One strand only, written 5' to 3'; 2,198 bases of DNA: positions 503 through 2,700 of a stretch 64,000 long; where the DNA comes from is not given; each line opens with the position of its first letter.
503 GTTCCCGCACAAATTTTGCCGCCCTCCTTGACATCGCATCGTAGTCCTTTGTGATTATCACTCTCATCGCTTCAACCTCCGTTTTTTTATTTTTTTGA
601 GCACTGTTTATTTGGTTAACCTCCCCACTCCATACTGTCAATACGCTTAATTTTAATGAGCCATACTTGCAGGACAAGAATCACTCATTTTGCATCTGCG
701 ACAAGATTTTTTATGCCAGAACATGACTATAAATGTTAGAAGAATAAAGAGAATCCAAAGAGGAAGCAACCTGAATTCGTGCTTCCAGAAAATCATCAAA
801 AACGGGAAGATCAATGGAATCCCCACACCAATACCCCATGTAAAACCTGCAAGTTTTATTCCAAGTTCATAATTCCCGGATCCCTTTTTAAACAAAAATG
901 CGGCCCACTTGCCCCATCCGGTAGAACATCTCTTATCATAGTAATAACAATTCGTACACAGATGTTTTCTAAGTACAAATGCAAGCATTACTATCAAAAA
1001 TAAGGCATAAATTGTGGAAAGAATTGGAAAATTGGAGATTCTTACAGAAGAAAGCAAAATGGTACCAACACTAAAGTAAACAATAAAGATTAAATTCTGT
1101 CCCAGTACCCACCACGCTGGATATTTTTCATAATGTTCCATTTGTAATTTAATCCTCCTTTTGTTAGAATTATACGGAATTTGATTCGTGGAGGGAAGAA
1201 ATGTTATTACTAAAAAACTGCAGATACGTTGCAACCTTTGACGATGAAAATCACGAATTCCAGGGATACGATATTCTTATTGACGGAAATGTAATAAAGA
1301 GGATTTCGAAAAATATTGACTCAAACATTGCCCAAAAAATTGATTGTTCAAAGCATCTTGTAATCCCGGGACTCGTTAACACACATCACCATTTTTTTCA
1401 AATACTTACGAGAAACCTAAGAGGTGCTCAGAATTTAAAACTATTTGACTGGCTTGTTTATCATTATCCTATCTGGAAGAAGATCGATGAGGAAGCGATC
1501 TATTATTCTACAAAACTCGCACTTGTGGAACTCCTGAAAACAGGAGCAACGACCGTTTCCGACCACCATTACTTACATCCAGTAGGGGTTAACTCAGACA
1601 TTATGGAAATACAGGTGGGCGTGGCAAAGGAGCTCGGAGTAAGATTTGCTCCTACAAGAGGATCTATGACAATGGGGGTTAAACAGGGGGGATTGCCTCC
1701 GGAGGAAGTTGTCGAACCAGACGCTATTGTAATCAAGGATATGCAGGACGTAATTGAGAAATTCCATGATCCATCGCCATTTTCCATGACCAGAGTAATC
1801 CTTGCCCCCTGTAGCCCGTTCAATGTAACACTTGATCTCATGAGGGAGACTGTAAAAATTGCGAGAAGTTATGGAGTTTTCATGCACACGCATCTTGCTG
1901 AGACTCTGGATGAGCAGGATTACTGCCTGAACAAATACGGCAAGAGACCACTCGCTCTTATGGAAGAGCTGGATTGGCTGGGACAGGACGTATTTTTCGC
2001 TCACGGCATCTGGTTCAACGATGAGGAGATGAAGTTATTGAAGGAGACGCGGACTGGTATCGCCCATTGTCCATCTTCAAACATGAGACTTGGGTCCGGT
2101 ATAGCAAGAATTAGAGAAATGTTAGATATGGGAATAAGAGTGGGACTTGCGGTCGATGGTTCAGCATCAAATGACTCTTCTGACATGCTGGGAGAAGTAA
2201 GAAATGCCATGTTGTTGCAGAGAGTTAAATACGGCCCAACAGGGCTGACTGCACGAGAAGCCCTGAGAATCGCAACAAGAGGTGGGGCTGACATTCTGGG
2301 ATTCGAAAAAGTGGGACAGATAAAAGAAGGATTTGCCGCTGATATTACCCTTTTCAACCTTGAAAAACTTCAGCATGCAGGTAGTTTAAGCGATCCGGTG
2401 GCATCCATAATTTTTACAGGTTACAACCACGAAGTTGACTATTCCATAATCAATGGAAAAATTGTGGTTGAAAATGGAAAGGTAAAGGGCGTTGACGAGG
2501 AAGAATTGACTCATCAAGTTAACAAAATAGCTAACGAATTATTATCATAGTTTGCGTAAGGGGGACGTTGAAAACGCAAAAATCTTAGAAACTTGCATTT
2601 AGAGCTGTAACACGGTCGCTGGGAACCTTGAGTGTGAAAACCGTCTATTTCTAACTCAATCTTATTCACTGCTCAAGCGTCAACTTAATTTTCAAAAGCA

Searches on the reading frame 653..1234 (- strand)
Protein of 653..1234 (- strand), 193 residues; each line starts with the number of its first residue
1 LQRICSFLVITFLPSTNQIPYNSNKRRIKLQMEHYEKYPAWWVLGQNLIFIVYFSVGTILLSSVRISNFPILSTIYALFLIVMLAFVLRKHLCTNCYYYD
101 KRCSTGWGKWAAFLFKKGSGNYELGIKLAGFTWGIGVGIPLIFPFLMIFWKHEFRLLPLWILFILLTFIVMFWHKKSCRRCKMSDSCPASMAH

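Call 55: search_protein_families(library=pfam, proteins=[window:653-1234:-], max_evalue=0.001)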
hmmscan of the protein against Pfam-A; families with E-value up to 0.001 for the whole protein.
window:653-1234:- (193 aa): 0 families

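Call 70: search_protein_families(library=pfam, proteins=[window:653-1234:-], max_evalue=5)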
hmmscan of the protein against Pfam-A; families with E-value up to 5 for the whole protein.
window:653-1234:- (193 aa): 2 families
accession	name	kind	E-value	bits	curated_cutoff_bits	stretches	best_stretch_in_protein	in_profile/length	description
PF07127.16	Nodulin_late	-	0.13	13.1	30.4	1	160-190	11-39/54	Late nodulin domain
PF06034.16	DUF919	-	0.21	11.9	21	1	22-37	14-29/62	Nucleopolyhedrovirus protein of unknown function (DUF919)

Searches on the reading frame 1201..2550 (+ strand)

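Call 16: search_protein_families(library=pfam, proteins=[window:1201-2550:+], max_evalue=0.00001)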
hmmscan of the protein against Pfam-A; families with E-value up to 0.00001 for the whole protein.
window:1201-2550:+ (449 aa): 2 families
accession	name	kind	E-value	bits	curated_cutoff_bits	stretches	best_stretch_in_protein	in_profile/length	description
PF01979.26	Amidohydro_1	-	5e-67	227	25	1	53-422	1-345/345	Amidohydrolase family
PF07969.17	Amidohydro_3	-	7.1e-18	65.8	29.7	1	93-423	151-472/472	Amidohydrolase family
